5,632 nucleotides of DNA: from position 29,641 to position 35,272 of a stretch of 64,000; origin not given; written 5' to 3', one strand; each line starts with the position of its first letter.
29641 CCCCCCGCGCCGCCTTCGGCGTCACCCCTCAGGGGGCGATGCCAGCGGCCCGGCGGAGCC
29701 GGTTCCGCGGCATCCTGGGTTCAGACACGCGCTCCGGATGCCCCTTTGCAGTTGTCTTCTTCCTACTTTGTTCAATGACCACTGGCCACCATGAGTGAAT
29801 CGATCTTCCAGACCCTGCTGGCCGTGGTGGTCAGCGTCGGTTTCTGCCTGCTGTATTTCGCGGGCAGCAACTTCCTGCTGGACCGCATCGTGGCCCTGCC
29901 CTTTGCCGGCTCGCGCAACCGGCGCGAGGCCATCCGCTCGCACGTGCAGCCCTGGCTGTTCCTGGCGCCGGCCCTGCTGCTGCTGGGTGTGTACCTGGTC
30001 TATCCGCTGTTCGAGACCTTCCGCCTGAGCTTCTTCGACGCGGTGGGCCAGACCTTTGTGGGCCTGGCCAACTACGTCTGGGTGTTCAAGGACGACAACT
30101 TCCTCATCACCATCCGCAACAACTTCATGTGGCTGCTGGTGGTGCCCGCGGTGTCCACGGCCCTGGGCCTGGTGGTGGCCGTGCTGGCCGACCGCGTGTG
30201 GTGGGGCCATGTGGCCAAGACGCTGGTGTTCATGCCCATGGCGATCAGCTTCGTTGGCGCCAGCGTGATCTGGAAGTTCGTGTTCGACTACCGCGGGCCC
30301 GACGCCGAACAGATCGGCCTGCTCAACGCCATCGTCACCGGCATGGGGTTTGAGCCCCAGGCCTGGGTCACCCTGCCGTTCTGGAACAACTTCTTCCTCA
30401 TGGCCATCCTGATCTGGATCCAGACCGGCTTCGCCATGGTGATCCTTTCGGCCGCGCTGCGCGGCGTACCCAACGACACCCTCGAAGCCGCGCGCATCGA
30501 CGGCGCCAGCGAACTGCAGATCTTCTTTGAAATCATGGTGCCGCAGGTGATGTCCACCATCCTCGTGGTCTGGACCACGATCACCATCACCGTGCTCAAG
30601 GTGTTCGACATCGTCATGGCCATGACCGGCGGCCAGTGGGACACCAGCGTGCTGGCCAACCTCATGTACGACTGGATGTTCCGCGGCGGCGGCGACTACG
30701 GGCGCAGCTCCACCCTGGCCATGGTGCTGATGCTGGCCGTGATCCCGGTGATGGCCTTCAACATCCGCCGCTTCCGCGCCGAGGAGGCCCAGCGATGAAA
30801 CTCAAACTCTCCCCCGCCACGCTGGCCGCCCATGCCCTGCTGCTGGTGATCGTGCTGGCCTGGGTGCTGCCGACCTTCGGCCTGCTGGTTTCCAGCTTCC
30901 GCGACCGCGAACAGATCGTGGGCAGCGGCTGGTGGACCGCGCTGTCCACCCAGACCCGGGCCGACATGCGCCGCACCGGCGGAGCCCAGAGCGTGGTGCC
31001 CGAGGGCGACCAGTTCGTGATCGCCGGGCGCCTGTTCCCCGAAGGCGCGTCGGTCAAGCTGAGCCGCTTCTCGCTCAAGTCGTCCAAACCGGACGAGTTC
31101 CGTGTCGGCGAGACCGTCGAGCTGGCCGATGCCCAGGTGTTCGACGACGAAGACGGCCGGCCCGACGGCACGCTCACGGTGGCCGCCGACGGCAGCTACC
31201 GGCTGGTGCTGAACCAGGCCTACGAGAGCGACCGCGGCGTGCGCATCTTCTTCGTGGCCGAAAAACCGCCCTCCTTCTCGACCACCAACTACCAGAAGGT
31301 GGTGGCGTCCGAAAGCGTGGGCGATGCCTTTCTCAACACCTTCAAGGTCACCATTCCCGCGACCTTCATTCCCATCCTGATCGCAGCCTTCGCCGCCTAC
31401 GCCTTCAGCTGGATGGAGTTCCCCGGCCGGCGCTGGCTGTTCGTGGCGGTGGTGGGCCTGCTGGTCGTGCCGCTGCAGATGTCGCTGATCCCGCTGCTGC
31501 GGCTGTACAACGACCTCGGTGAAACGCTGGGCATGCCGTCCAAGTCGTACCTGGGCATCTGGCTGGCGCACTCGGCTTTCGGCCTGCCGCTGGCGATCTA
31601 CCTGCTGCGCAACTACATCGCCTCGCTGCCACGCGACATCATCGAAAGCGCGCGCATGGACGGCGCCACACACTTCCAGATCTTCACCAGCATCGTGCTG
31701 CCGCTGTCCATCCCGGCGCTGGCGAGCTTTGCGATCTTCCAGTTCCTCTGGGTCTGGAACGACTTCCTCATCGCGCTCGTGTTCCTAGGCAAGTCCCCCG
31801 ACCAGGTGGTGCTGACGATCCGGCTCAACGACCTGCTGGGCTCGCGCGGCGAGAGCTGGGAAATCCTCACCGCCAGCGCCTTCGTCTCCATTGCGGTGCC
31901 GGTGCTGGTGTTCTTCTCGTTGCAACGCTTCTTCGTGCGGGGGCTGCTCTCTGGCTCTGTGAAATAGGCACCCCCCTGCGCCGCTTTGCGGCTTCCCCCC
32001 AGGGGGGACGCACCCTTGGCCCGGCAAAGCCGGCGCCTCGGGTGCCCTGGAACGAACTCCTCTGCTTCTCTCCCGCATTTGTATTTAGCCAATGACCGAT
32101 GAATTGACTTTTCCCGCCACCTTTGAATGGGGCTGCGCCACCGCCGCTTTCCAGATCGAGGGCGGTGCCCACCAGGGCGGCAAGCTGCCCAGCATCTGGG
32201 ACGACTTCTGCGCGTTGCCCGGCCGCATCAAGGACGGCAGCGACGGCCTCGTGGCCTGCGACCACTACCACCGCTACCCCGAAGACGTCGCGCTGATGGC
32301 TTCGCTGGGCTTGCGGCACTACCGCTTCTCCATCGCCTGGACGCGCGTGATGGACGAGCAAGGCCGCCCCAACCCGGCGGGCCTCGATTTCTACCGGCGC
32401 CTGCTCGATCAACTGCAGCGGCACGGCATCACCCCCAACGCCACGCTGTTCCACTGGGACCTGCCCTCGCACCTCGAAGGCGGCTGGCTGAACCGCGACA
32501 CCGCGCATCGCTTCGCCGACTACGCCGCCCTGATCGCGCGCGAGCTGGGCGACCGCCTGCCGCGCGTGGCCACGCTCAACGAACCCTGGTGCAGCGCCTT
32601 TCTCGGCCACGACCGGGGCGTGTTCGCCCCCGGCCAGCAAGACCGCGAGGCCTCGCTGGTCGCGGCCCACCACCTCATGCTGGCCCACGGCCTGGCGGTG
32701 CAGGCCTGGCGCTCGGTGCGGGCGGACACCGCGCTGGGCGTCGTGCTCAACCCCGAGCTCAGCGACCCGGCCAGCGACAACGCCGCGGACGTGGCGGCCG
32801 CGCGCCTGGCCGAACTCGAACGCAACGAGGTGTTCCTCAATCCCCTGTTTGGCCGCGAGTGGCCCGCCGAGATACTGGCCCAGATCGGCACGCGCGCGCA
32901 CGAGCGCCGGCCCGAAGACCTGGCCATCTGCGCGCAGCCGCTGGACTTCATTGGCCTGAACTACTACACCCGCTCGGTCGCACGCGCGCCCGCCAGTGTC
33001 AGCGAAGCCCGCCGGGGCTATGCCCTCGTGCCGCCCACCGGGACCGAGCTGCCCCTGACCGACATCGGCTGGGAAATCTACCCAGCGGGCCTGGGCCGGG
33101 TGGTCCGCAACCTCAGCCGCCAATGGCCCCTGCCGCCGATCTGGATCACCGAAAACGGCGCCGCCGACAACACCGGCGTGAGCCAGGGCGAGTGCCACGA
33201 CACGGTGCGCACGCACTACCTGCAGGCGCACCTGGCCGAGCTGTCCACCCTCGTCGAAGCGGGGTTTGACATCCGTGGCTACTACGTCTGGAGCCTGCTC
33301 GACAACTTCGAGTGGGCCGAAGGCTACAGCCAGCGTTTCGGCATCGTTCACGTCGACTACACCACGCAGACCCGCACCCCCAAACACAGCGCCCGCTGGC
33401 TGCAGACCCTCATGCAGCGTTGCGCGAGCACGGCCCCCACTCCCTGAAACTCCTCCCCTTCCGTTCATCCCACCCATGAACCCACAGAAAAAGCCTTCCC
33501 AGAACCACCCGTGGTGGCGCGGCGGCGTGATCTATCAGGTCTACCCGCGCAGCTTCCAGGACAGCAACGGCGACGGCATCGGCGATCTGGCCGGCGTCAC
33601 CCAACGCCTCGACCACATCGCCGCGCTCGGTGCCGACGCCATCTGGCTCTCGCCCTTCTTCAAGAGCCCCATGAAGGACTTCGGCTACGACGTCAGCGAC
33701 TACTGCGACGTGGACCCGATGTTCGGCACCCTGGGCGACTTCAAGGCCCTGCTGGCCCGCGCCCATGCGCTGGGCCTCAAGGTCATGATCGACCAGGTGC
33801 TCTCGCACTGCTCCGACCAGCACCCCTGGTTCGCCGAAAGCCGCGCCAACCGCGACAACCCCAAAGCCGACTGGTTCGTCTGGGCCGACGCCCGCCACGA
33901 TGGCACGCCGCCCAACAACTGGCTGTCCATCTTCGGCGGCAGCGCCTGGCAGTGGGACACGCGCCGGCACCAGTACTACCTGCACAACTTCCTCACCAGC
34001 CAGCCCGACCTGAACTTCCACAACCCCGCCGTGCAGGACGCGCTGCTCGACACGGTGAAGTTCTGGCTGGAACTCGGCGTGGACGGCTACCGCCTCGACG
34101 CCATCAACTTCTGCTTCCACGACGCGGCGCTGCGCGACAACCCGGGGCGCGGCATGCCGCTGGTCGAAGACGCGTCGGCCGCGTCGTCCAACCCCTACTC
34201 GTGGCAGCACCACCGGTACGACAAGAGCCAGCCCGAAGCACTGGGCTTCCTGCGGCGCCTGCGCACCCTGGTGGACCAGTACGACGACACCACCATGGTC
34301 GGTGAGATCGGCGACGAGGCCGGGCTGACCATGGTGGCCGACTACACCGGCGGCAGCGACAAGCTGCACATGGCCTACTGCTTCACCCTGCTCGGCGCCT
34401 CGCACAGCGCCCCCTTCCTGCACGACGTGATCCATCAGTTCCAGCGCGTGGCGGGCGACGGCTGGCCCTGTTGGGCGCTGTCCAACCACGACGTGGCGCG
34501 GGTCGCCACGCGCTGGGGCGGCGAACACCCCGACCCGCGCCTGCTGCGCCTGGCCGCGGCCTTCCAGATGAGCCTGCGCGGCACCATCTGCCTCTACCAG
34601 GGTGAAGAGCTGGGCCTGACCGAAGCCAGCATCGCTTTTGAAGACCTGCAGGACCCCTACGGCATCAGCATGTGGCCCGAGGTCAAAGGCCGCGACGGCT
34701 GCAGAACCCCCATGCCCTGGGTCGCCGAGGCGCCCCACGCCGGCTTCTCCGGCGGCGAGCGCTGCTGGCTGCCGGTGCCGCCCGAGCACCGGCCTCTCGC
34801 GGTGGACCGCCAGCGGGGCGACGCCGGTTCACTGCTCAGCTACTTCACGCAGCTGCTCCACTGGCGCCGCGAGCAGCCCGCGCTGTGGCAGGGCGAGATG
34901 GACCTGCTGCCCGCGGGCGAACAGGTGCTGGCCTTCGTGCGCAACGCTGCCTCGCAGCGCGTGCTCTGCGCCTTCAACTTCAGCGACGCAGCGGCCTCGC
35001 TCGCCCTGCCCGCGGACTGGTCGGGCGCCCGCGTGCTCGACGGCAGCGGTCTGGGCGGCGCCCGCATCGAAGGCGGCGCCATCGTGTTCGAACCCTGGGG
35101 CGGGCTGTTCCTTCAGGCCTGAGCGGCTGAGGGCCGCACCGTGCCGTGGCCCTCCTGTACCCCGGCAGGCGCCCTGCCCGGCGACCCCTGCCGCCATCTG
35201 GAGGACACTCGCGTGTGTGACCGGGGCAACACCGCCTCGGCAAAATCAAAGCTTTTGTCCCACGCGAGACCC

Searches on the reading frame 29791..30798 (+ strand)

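Call 11: search_protein_families(library=pfam, proteins=[window:29791-30798:+], max_evalue=0.001)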
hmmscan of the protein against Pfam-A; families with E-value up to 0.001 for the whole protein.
window:29791-30798:+ (335 aa): 1 family
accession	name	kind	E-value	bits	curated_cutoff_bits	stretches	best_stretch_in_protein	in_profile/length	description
PF00528.27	BPD_transp_1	-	1.8e-14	54.3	26.4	1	123-322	2-171/184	Binding-protein-dependent transport system inner membrane component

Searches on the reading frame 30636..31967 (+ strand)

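Call 11: search_protein_families(library=pfam, proteins=[window:30636-31967:+], max_evalue=0.001)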
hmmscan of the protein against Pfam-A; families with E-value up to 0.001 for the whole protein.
window:30636-31967:+ (443 aa): 1 family
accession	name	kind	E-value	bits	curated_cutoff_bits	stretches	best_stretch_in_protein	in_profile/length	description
PF00528.27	BPD_transp_1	-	3.9e-15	56.5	26.4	1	247-437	2-182/184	Binding-protein-dependent transport system inner membrane component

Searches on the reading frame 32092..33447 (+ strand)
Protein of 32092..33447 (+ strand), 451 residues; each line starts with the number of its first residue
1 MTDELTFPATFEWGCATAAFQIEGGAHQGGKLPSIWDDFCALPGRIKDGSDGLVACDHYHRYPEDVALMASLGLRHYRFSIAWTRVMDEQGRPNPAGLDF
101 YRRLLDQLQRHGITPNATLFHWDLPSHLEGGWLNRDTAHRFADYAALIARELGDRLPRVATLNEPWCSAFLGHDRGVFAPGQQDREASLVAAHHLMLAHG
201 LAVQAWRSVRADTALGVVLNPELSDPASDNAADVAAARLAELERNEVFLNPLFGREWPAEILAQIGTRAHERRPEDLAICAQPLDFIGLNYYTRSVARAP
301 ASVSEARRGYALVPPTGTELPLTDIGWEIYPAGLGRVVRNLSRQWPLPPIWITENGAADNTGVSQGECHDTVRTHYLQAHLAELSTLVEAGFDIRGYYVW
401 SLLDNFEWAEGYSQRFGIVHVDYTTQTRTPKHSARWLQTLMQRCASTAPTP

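Call 11: search_protein_families(library=pfam, proteins=[window:32092-33447:+], max_evalue=0.001)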
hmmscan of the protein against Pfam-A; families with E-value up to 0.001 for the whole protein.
window:32092-33447:+ (451 aa): 1 family
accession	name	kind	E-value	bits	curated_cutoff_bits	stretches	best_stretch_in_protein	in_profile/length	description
PF00232.24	Glyco_hydro_1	-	1.6e-144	482.2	22.6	1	6-442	4-449/453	Glycosyl hydrolase family 1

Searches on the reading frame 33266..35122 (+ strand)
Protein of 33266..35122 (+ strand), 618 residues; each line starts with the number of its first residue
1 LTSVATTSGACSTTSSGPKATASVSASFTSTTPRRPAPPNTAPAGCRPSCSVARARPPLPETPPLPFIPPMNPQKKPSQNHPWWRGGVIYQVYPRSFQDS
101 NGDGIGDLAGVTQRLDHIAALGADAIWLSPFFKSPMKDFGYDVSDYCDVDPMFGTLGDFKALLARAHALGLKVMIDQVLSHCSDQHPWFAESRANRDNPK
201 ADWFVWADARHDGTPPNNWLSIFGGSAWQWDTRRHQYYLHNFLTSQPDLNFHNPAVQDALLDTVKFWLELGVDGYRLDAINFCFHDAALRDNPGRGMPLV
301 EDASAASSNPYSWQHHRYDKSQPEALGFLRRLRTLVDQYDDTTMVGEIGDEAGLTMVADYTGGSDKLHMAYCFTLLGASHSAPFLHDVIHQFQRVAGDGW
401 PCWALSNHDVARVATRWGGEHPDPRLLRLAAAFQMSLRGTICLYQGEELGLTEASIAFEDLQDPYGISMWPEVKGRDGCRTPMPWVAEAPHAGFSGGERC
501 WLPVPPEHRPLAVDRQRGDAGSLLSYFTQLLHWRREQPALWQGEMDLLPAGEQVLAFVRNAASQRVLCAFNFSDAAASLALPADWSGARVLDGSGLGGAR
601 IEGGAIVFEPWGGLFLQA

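Call 11: search_protein_families(library=pfam, proteins=[window:33266-35122:+], max_evalue=0.001)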
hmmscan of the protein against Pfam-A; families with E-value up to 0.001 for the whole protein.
window:33266-35122:+ (618 aa): 3 families
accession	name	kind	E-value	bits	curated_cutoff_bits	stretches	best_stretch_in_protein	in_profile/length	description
PF00128.31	Alpha-amylase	-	8.8e-123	411.3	22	1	91-543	1-446/446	Alpha amylase, catalytic domain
PF16657.11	Malt_amylase_C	-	5e-08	33.3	27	1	543-592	1-50/75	Maltogenic Amylase, C-terminal domain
PF11941.14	DUF3459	-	1.6e-05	25.6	22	1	528-611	3-85/90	Domain of unknown function (DUF3459)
